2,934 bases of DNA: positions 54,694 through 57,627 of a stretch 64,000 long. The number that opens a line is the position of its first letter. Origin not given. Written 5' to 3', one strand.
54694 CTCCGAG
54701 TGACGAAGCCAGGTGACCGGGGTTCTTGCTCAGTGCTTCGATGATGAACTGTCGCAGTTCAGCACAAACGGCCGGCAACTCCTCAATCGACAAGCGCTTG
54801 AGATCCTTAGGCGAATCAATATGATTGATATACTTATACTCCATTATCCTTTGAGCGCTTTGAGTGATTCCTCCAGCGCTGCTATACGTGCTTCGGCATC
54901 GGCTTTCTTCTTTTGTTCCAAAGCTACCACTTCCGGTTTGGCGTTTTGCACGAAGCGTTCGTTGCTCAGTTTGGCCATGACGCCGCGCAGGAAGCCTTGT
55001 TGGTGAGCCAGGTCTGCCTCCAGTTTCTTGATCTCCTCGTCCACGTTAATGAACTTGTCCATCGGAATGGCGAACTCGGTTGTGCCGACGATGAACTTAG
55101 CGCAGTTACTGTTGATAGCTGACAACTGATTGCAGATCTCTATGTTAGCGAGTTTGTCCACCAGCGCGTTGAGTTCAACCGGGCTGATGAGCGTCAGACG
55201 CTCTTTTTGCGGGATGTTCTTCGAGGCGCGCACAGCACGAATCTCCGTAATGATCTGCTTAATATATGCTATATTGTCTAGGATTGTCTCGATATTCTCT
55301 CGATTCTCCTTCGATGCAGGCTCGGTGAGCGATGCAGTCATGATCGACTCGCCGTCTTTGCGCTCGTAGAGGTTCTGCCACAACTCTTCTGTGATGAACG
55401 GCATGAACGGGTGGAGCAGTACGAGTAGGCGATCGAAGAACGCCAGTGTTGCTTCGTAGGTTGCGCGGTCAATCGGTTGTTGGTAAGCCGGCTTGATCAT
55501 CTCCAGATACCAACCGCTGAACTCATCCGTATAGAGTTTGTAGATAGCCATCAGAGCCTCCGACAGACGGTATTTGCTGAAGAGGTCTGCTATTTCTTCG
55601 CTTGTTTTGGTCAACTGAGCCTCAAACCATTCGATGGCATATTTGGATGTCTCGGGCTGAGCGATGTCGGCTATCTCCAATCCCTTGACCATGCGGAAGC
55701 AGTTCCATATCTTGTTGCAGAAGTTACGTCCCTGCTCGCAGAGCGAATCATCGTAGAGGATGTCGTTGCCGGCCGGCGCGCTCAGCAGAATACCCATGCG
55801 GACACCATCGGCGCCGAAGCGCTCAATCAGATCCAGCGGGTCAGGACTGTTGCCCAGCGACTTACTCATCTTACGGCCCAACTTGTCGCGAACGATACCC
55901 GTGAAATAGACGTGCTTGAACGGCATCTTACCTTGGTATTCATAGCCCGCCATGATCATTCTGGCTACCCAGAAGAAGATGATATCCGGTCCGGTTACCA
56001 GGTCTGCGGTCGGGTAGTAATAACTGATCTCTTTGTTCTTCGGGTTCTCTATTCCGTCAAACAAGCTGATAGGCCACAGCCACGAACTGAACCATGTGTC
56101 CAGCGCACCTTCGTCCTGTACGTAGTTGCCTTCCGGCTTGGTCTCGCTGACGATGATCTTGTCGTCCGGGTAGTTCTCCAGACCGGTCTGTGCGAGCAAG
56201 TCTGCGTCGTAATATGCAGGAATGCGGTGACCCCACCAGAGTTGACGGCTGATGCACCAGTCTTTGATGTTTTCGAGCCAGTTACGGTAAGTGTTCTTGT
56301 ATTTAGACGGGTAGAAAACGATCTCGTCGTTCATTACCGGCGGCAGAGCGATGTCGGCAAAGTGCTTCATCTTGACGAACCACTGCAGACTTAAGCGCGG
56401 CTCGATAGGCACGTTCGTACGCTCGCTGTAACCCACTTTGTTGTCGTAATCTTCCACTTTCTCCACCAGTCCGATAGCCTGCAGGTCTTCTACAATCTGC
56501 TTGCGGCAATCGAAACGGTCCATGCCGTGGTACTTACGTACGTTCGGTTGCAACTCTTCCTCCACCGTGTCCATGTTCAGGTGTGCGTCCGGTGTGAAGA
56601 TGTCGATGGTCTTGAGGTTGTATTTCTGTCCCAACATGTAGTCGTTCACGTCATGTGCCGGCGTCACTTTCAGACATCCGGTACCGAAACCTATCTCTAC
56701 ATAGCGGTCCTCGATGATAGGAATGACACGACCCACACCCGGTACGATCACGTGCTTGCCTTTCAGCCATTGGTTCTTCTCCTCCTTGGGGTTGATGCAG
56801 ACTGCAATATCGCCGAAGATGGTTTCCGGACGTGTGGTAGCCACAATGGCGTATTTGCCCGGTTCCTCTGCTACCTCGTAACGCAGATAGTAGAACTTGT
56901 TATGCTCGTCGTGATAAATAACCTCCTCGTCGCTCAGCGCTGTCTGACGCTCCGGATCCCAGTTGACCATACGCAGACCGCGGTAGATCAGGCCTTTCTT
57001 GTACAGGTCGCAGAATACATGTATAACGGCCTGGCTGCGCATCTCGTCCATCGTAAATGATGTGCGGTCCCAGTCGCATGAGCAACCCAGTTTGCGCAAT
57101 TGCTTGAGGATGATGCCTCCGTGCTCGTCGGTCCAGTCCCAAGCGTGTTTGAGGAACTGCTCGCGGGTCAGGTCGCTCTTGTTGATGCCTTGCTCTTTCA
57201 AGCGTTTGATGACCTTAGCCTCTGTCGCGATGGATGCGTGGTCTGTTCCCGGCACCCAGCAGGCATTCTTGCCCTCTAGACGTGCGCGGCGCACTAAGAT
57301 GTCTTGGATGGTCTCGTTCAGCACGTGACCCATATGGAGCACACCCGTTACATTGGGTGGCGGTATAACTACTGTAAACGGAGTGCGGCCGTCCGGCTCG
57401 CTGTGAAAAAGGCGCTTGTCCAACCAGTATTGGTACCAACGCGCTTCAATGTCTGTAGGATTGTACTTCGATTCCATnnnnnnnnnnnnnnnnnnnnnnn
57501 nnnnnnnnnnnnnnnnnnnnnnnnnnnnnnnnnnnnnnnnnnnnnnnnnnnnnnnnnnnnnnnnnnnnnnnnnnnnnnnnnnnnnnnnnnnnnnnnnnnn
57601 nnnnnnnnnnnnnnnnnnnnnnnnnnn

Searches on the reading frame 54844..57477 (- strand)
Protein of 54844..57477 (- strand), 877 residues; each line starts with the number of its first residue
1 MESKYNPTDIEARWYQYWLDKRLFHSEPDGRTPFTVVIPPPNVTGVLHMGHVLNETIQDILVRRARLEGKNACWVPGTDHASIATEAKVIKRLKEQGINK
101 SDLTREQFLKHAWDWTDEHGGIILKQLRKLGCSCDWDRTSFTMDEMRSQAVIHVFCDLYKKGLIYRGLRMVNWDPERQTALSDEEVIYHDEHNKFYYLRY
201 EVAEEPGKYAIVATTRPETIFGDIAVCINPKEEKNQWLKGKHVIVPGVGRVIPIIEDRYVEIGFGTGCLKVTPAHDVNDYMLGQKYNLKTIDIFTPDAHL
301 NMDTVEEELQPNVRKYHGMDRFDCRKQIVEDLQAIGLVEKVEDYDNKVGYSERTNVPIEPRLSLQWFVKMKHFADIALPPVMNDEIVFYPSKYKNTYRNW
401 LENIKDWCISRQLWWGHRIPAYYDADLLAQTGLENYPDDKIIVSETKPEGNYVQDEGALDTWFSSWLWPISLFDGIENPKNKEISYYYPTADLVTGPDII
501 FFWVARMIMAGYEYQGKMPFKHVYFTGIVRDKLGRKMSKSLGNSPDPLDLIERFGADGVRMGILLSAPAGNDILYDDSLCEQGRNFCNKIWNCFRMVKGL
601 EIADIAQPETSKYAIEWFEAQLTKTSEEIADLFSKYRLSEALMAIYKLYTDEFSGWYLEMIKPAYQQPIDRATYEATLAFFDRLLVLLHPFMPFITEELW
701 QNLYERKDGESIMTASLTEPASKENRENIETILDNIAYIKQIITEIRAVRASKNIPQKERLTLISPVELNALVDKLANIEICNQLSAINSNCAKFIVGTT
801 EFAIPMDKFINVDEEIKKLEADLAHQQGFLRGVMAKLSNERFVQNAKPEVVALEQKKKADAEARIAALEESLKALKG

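Call 11: search_protein_families(library=pfam, proteins=[window:54844-57477:-])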
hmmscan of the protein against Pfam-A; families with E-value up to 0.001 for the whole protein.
window:54844-57477:- (877 aa): 5 families
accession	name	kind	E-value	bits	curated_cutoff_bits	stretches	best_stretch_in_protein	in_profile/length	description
PF00133.28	tRNA-synt_1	-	7.8e-122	407.4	22.7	1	14-573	2-411/414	tRNA synthetases class I (I, L, M and V)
PF08264.19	Anticodon_1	-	3.9e-31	108.3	25.1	1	617-762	3-145/148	Anticodon-binding domain of tRNA ligase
PF09334.17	tRNA-synt_1g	-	5.3e-19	68.7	20.1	2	40-186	7-135/391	tRNA synthetases class I (M)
PF13603.12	tRNA-synt_1_2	-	1.6e-09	38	25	1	231-332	77-184/185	Leucyl-tRNA synthetase, editing domain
PF10458.14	Val_tRNA-synt_C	-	4.1e-09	37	25.9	1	811-876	1-66/66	Valyl tRNA synthetase tRNA binding arm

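Call 33: search_solved_structures(query=window:54844-57477:-, show_alignments=1, max_evalue=1e-50)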
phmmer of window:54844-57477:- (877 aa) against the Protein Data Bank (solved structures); distinct sequences matched with E-value up to 1e-50: 3.
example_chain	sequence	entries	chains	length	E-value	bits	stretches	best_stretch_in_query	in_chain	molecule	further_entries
1gax_A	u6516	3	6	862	2.3e-184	618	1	4-860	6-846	VALYL-TRNA SYNTHETASE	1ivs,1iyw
8c9e_A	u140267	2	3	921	9.2e-61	209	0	11-231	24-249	Isoleucine--tRNA ligase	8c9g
8c9f_A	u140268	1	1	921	2.9e-58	200.7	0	11-231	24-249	Isoleucine--tRNA ligase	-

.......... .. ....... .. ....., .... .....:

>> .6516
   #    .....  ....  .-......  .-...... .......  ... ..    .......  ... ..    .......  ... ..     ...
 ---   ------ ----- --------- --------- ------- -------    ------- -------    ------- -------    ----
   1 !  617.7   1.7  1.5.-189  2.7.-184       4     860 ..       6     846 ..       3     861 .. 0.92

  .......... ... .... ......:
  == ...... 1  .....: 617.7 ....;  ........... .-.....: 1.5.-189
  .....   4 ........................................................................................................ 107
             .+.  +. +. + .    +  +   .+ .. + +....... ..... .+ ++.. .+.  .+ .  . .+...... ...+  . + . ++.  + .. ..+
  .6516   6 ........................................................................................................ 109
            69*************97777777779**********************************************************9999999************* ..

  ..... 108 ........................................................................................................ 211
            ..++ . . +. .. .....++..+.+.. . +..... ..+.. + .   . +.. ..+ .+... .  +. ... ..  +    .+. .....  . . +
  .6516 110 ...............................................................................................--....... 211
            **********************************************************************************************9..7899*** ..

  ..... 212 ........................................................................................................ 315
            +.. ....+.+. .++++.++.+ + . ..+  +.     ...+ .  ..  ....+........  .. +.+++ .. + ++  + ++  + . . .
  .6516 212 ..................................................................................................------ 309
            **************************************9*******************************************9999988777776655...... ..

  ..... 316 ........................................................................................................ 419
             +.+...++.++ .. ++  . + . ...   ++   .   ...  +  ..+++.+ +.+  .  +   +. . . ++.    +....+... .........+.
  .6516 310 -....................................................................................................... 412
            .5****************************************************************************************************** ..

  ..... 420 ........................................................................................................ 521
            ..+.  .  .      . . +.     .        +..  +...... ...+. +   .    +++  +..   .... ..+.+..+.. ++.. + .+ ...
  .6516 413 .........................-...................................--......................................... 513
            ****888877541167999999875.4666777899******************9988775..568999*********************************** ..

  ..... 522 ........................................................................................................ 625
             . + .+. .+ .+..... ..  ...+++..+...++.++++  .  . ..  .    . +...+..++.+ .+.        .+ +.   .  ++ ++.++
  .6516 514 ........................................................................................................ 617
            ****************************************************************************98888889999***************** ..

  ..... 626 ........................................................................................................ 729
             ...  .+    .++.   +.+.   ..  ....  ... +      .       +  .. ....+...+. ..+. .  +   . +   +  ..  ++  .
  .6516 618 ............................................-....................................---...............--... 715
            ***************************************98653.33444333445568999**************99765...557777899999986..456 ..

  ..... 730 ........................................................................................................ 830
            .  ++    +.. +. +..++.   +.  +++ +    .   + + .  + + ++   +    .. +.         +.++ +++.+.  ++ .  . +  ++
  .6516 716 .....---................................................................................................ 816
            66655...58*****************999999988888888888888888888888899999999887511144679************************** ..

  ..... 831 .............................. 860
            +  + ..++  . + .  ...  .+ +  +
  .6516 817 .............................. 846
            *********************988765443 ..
